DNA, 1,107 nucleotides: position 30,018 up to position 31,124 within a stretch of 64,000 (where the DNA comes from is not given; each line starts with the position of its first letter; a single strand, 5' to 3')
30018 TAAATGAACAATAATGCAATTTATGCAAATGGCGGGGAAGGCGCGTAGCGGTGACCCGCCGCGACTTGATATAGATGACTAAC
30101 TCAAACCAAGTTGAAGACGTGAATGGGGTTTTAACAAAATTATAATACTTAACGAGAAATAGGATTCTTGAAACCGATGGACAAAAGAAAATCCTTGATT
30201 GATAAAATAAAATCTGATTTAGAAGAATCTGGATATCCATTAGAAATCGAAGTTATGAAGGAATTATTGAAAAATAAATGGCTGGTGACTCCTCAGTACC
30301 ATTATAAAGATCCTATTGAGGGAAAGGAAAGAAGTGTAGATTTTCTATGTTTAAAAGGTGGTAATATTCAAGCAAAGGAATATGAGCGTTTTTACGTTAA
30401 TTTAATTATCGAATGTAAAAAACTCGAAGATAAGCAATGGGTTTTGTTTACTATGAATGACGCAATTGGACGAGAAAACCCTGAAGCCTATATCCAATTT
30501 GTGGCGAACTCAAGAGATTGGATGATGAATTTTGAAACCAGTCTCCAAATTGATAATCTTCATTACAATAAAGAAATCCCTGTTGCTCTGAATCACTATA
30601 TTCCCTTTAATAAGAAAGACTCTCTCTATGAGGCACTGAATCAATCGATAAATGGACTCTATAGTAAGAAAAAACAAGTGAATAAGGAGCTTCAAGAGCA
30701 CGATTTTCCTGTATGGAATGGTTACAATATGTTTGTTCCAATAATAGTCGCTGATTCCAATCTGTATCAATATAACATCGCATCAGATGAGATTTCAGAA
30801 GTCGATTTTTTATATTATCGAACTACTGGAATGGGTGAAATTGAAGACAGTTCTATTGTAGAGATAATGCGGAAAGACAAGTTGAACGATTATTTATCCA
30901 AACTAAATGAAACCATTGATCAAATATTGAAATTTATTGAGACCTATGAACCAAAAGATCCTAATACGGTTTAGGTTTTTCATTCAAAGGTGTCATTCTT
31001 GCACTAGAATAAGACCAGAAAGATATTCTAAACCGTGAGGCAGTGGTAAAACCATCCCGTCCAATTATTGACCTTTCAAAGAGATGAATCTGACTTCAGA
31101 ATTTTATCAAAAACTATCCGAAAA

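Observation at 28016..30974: OLD-family ATPase-TOPRIM protein paired with a PD-(D/E)xK-like protein: candidate two-gene defence module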

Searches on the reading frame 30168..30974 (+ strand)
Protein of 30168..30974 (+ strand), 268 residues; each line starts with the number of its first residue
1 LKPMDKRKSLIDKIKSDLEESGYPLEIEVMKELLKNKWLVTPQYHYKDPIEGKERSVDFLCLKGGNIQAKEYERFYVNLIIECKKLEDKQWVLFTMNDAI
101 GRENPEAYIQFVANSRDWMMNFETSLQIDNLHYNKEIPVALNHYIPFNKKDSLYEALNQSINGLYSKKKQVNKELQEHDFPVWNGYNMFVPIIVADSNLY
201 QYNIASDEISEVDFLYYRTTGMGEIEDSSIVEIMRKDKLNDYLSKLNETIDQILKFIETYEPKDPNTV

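Call 4: search_protein_families(library=pfam, proteins=[window:30168-30974:+], max_evalue=0.1)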
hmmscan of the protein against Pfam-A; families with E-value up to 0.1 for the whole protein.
window:30168-30974:+ (268 aa): 3 families
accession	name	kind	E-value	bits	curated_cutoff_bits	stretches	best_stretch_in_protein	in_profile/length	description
PF05657.16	DUF806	-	0.014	16.2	25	1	16-49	71-105/121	Protein of unknown function (DUF806)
PF14270.11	DUF4358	-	0.032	14.9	25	1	201-263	20-80/102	Domain of unknown function (DUF4358)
PF21618.2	OST_P1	-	0.061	14.2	27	0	98-149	33-84/93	Oligosaccharyl transferase, Peripheral 1 domain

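Call 5: search_protein_families(library=padloc, proteins=[window:30168-30974:+], max_evalue=0.1)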
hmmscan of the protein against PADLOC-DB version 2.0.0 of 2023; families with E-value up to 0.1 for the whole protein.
window:30168-30974:+ (268 aa): 0 families

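Call 10: find_homologous_proteins(query=window:30168-30971:+, max_evalue=0.001)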
Query window:30168-30971:+ (268 aa): 13 proteins with E <= 0.001 among 379 candidates.
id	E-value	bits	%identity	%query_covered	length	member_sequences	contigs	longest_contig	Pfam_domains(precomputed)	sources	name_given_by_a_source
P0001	1.3e-173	594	100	99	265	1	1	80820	-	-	-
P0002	3.1e-153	527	89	99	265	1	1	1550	-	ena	-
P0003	8.3e-152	522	87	99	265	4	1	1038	-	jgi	-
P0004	2.6e-138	478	80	99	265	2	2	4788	-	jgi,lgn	-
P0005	1.3e-119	417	80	86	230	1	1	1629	-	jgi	-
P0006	6.9e-119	415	67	97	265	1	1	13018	-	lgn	-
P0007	5.8e-65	238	77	51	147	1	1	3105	-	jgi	jgi:hypothetical protein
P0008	1.5e-52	197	42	94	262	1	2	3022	-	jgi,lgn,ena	-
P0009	5.5e-49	185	41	87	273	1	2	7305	-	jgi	-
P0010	2.6e-41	160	37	90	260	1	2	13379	-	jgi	-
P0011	1.5e-36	145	38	81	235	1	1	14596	-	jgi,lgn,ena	-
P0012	6.0e-6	44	28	57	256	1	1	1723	-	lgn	-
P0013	1.2e-4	40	27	87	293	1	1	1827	-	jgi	jgi:hypothetical protein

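Call 11: search_protein_families(library=ncbifam, proteins=[window:30168-30974:+], max_evalue=0.05)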
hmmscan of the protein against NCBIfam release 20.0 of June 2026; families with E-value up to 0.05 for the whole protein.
window:30168-30974:+ (268 aa): 0 families

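Call 12: search_protein_families(library=phrogs, proteins=[window:30168-30974:+], max_evalue=0.05)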
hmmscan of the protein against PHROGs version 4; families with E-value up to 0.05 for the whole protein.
window:30168-30974:+ (268 aa): 1 family
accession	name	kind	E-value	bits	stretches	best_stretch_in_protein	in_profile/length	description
phrog_1217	-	tail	0.027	15.7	0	17-49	73-106/125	tail protein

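Call 13: find_encoding_contigs(protein=P0006, flank=7000, max_places=3)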
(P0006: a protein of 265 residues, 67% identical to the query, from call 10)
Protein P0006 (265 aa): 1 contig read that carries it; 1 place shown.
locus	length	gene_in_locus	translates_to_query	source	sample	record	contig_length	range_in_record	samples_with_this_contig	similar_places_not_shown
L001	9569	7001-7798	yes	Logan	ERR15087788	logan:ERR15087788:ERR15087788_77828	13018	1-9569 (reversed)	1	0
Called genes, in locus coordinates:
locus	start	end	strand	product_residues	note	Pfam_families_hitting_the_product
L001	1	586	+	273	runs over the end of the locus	PF00753:Lactamase_B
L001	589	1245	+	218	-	PF00352:TBP, PF11858:DUF3378 (faint), PF00352:TBP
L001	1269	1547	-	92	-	-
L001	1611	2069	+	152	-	-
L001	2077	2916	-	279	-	PF01209:Ubie_methyltran (faint), PF03848:TehB, PF13489:Methyltransf_23 (weak), PF05175:MTS, PF08241:Methyltransf_11, PF08242:Methyltransf_12, PF13649:Methyltransf_25, PF13847:Methyltransf_31, +1 more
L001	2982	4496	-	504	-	PF04015:DUF362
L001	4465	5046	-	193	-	PF03551:PadR, PF13601:HTH_34 (weak)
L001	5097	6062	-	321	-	PF00795:CN_hydrolase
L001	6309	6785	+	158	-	-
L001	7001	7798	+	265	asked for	-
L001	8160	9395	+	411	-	PF06134:RhaA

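Call 14: find_encoding_contigs(protein=P0010, flank=7000, max_places=3)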
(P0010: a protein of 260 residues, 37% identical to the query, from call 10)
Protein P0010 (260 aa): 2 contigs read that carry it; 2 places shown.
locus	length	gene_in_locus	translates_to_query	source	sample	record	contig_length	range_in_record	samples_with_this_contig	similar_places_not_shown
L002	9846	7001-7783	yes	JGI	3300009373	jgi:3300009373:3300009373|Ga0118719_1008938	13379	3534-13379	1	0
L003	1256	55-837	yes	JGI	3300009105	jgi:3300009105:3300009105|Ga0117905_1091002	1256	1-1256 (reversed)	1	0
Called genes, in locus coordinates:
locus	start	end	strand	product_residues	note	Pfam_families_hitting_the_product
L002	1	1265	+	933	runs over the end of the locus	PF01326:PPDK_N, PF00391:PEP-utilizers, PF02896:PEP-utilizers_C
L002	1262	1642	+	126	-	PF00903:Glyoxalase, PF12681:Glyoxalase_2 (weak), PF13468:Glyoxalase_3 (weak), PF22677:Ble-like_N (weak), PF13669:Glyoxalase_4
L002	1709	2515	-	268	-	PF04055:Radical_SAM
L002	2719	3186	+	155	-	PF00258:Flavodoxin_1, PF12641:Flavodoxin_3 (weak), PF12724:Flavodoxin_5 (weak)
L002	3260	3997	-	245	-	PF00881:Nitroreductase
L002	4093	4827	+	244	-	PF13353:Fer4_12, PF04055:Radical_SAM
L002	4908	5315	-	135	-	PF09719:C_GCAxxG_C_C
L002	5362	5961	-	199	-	PF01944:SpoIIM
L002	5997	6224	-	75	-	PF00808:CBFD_NFYB_HMF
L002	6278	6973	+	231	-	PF03587:EMG1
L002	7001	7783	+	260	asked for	-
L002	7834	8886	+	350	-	-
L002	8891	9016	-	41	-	-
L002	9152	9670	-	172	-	PF14196:ATC_hydrolase (faint)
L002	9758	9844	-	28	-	?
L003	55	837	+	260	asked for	-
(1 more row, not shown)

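Call 15: find_encoding_contigs(protein=P0011, flank=7000, max_places=3)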
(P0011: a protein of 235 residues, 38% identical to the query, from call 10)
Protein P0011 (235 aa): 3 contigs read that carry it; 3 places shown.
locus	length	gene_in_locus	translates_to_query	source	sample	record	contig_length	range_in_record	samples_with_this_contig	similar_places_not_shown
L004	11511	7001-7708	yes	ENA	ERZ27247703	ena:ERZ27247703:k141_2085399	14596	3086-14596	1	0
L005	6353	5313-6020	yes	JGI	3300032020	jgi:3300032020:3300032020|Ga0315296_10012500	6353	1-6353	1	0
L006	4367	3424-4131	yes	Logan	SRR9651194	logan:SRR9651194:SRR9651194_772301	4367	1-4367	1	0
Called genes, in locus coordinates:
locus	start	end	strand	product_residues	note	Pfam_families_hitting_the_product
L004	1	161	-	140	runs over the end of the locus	PF05168:HEPN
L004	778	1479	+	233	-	PF12833:HTH_18, PF01035:DNA_binding_1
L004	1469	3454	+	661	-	PF04879:Molybdop_Fe4S4, PF00384:Molybdopterin, PF01568:Molydop_binding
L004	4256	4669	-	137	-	-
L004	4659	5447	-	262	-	PF18731:HEPN_Swt1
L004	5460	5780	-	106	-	-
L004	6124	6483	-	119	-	-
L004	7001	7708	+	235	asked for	-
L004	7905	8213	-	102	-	PF00338:Ribosomal_S10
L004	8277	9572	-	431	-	PF00009:GTP_EFTU, PF03144:GTP_EFTU_D2, PF03143:GTP_EFTU_D3, PF22594:GTP-eEF1A_C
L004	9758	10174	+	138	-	PF00164:Ribosom_S12_S23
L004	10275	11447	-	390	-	PF07690:MFS_1, PF12832:MFS_1_like, PF00083:Sugar_tr, PF07690:MFS_1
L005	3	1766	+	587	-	?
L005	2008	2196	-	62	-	-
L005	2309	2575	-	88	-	-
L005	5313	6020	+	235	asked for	-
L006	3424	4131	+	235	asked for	-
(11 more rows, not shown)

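Call 16: find_encoding_contigs(protein=P0009, flank=7000, max_places=3)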
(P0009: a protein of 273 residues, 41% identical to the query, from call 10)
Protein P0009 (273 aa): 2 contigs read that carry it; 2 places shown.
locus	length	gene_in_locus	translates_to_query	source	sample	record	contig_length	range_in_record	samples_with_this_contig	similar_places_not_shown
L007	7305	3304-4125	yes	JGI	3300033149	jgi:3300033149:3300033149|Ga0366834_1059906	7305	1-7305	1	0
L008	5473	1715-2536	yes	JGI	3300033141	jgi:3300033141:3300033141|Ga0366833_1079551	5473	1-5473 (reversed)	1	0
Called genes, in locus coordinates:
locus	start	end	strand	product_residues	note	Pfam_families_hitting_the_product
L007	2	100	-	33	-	?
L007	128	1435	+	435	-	-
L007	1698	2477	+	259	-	-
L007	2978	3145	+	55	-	-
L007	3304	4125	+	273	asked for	-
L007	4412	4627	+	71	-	-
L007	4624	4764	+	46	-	-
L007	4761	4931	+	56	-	-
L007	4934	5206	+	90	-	-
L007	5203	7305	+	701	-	?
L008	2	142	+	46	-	?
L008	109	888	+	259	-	-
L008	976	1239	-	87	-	-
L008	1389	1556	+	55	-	-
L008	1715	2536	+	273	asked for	-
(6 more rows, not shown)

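Call 17: find_encoding_contigs(protein=P0004, flank=7000, max_places=3)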
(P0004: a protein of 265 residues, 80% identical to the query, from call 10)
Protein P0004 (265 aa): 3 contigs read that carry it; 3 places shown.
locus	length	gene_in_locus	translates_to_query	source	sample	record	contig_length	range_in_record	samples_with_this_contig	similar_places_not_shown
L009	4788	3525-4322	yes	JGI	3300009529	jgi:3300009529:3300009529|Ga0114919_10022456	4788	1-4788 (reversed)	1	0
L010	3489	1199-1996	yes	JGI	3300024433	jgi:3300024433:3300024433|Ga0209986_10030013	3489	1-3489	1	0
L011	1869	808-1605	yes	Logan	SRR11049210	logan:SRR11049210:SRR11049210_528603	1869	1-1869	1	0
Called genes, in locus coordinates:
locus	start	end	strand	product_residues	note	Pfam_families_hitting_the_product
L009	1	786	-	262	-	?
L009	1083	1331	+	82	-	-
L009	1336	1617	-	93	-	PF00708:Acylphosphatase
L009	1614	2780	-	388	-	PF01924:HypD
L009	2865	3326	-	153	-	PF01844:HNH, PF14279:HNH_5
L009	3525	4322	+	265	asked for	-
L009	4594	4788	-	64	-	?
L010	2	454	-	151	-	?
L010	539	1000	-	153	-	PF01844:HNH, PF14279:HNH_5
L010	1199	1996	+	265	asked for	-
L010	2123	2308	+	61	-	-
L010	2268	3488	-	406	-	?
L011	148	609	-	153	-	PF01844:HNH, PF14279:HNH_5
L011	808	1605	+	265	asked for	-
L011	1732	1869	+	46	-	?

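Call 18: find_encoding_contigs(protein=P0008, flank=7000, max_places=3)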
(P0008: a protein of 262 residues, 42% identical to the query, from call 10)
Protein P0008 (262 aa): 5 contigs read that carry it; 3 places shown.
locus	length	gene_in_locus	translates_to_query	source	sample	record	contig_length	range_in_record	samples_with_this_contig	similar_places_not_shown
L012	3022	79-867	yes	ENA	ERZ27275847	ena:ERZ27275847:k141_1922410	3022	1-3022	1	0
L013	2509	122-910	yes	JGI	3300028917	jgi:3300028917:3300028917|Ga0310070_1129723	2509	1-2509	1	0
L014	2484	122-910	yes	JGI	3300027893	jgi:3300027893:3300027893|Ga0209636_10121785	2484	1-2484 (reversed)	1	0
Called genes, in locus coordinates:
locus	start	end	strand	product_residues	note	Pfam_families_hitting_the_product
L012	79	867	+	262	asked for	-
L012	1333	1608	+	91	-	-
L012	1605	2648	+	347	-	-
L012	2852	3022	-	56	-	?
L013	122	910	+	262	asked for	-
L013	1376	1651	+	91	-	-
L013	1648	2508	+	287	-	?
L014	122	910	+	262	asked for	-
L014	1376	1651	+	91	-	-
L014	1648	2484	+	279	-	?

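Call 19: find_encoding_contigs(protein=P0007, flank=7000, max_places=3)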
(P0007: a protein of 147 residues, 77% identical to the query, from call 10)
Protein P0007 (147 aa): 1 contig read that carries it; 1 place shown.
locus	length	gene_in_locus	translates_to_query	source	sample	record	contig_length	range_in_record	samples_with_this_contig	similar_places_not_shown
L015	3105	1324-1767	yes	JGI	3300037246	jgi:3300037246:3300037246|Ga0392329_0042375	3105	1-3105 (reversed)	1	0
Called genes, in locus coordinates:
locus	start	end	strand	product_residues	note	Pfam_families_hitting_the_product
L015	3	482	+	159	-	?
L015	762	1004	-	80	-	-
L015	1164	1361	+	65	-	-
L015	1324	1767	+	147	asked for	-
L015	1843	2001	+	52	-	-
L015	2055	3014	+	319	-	PF07969:Amidohydro_3, PF01979:Amidohydro_1 (weak)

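Call 24: search_solved_structures(query=A1, max_evalue=10, show_alignments=2)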
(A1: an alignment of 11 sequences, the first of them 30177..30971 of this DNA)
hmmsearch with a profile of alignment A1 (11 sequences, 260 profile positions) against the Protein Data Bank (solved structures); distinct sequences matched with E-value up to 10: 3.
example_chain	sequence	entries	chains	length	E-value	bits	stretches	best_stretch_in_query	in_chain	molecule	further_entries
9ygm_LW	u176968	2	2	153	0.28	13.8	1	98-186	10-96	60S ribosomal protein uL23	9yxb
4hr6_C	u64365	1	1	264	0.83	12.3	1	62-115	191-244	LECTIN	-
5y42_C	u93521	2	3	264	0.83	12.3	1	62-115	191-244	Seed lectin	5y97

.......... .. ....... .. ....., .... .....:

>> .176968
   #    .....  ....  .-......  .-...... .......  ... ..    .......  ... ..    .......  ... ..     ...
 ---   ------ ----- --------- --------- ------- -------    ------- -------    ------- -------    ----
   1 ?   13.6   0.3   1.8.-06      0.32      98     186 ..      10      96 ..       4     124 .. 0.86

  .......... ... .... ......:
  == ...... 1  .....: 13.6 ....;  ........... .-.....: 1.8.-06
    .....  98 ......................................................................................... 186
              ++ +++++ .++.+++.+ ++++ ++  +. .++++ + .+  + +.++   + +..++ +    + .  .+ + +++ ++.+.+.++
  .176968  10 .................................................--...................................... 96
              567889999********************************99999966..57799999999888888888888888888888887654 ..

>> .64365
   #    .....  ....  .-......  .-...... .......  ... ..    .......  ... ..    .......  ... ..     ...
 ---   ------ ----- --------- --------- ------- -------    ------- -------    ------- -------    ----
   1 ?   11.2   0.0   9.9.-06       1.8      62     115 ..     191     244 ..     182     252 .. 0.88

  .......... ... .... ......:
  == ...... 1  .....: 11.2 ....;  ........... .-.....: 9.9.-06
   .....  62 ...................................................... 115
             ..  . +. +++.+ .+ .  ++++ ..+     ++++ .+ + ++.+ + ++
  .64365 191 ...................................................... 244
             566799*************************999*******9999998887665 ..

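Call 31: search_protein_representatives(alignment_id=A1)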
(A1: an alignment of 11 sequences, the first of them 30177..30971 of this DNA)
Query: 11 sequences, 260 profile positions. Proteins with E-value up to 0.001 (for the whole library): 4296; up to 1e-10: 2128; up to 1e-30: 100. The best 150 are listed.
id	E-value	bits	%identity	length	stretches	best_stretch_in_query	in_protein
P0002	1.0e-119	415.2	-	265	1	1-260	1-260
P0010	2.3e-94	332.1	-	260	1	4-256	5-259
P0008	4.9e-93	327.7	-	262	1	1-253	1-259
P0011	3.1e-83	295.6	-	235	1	32-257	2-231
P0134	1.8e-65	237.4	-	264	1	1-252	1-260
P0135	1.8e-62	227.6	-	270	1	6-256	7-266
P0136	1.6e-59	217.8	-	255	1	2-256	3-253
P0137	2.2e-58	214.1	-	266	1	7-256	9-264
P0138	2.0e-46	175.0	-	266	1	1-255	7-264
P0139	5.8e-46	173.4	-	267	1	6-256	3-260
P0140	1.8e-45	171.8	-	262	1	8-256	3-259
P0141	1.1e-44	169.2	-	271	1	5-258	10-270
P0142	1.4e-44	168.9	-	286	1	8-256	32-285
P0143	9.9e-44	166.1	-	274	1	4-254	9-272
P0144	1.3e-43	165.7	-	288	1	3-254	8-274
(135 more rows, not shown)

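Call 33: predict_structure(alignment_id=A1)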
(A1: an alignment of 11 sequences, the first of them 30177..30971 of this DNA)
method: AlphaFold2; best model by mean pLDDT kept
length: 265 residues; sequences in the alignment: 11
mean_pLDDT: 77.1   pTM: 0.80
mean pLDDT of the five models: 77.1, 75.3, 69.1, 67.5, 65.5
residues with pLDDT >= 90: 67; 70-90: 123; 50-70: 49; < 50: 26
segments of 3 or more residues with pLDDT < 50: 101-106, 108-119, 177-180
pLDDT, mean of each block of 10 residues (from residue 1): 82 80 94 95 83 93 73 89 85 62 46 43 60 80 81 86 78 55 79 91 91 74 69 91 82 68 58
secondary structure, 60 per line:
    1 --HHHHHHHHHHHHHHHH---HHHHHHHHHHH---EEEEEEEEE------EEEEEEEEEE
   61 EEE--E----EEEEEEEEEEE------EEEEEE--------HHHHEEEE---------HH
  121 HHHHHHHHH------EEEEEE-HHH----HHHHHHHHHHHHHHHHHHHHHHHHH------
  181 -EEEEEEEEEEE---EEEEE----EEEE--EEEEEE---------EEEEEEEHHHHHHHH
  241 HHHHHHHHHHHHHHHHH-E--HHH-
elements in order: H3-18 H22-32 E36-44 E51-63 E71-81 E88-93 H102-105 E106-109 H119-129 E136-141 H150-174 E182-192 E196-200 E205-208 E211-216 E226-232 H233-257

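Call 35: search_protein_families(library=pfam, alignment_id=A3, max_evalue=0.01)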
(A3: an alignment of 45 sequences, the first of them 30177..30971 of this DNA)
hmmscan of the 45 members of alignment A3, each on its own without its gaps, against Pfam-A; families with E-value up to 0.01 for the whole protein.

A. member 1, window:30177-30971:+ (265 aa): 0 families

B. families by the number of members that match (of 45 scanned): 0 families

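Call 36: fold_search(model_id=the predicted structure, library=pdb)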
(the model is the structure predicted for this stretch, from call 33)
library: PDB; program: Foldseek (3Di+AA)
matches with E <= 10: 185; with E <= 0.001: 0
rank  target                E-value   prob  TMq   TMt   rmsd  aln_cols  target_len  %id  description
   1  9nl2_A                2.6e-03  0.96  0.25  0.07  18.3       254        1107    8  Structure of R2 retrotransposon protein from Platysternon megacephalum initiating target-primed reverse transcription (released 2025-06-18)
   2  9dou_A                3.1e-03  0.87  0.21  0.08  17.8       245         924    7  Taeniopygia guttata R2 retrotransposon (R2Tg) initiating target-primed reverse transcription (released 2025-05-21)
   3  1y88                  9.9e-02  0.91  0.17  0.23   3.1        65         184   14  Crystal Structure of Protein of Unknown Function AF1548 (released 2004-12-21)
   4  8gh6_A                1.2e-01  0.99  0.18  0.05   1.4        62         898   18  Bombyx mori R2 retrotransposon initiating target-primed reverse transcription (released 2023-04-05)
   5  7lw9_A                1.7e-01  0.06  0.13  0.13  21.3       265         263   10  Human Exonuclease 5 crystal structure in complex with ssDNA, Sm, and Na (released 2021-07-14)
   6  8iby_C                2.3e-01  0.95  0.17  0.06   1.7        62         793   16  Structure of R2 with 5'ORF (released 2023-09-20)
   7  9nl3_A                2.8e-01  0.94  0.17  0.04   2.4        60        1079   15  Structure of R2 retrotransposon protein from Taeniopygia guttata initiating target-primed reverse transcription (released 2025-06-18)
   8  8ibz_C                3.1e-01  0.63  0.18  0.06   6.7        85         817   16  Structure of R2 with 5'ORF and 3'UTR (released 2023-09-20)
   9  3c25_B                3.1e-01  0.04  0.16  0.12  22.4       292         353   10  Crystal Structure of NotI Restriction Endonuclease Bound to Cognate DNA (released 2008-02-12)
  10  8d3l_I                6.1e-01  0.18  0.21  0.25  16.8       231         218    8  Type I-C Cas4-Cas1-Cas2 complex bound to a PAM/PAM prespacer (released 2022-11-02)
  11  3c25_A                6.9e-01  0.03  0.16  0.13  22.3       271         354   11  Crystal Structure of NotI Restriction Endonuclease Bound to Cognate DNA (released 2008-02-12)
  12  3drw_A                6.9e-01  0.02  0.11  0.07  21.1       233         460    6  Crystal Structure of a Phosphofructokinase from Pyrococcus horikoshii OT3 with AMP (released 2008-12-23)
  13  3sm4_B                7.4e-01  0.10  0.20  0.22  17.3       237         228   10  Crystal Structure of the K131A Mutant of Lambda Exonuclease in Complex with a 5'-Phosphorylated 14-mer/12-mer Duplex a (released 2011-07-20)
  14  5zyv_A                7.4e-01  0.05  0.14  0.18  18.9       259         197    8  Crystal structure of human MGME1 with single strand DNA2 and Ca2+ (released 2018-09-19)
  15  8sha_E                7.4e-01  0.02  0.11  0.06  21.8       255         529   12  CCT-G beta 5 complex closed state 4 (released 2023-10-25)
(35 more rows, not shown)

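Call 37: search_protein_families(library=padloc, alignment_id=A3, max_evalue=0.01)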
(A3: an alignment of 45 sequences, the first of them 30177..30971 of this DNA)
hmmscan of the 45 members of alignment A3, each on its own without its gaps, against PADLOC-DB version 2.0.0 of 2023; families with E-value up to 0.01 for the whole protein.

A. member 1, window:30177-30971:+ (265 aa): 0 families

B. families by the number of members that match (of 45 scanned): 4 families
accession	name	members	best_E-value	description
PDLC02336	AbiLi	1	0.00031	AbiLi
PDLC02134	Csn2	1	0.0012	-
PDLC02534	PglX|PglXI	1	0.0092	PglX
PDLC01688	DUF3644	1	0.0097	DUF3644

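Call 39: find_related_loci(query=A1, collection=genome_contigs, flank=7000)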
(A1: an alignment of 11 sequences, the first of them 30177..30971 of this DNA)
Query A1 (265 aa) in genome_contigs; peptide patterns used: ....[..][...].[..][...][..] (x = any residue, [..] = any of these).
42 stretches matched a pattern; 1 encode a relative of the query (tblastn E <= 1e-3); 1 distinct loci.
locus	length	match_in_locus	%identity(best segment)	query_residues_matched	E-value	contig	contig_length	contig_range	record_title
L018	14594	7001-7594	30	6-206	5e-20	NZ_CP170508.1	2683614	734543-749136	Methanosphaerula subterraneus strain EG chromosome, complete genome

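Call 41: find_related_loci(query=A1, collection=viral_contigs, flank=7000)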
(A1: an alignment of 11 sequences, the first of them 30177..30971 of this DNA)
Query A1 (265 aa) in viral_contigs; peptide patterns used: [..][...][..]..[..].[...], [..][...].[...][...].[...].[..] (x = any residue, [..] = any of these).
113 stretches matched a pattern; 1 encode a relative of the query (tblastn E <= 1e-3); 1 distinct loci.
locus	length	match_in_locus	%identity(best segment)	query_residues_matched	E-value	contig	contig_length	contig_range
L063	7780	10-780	24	6-252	1e-14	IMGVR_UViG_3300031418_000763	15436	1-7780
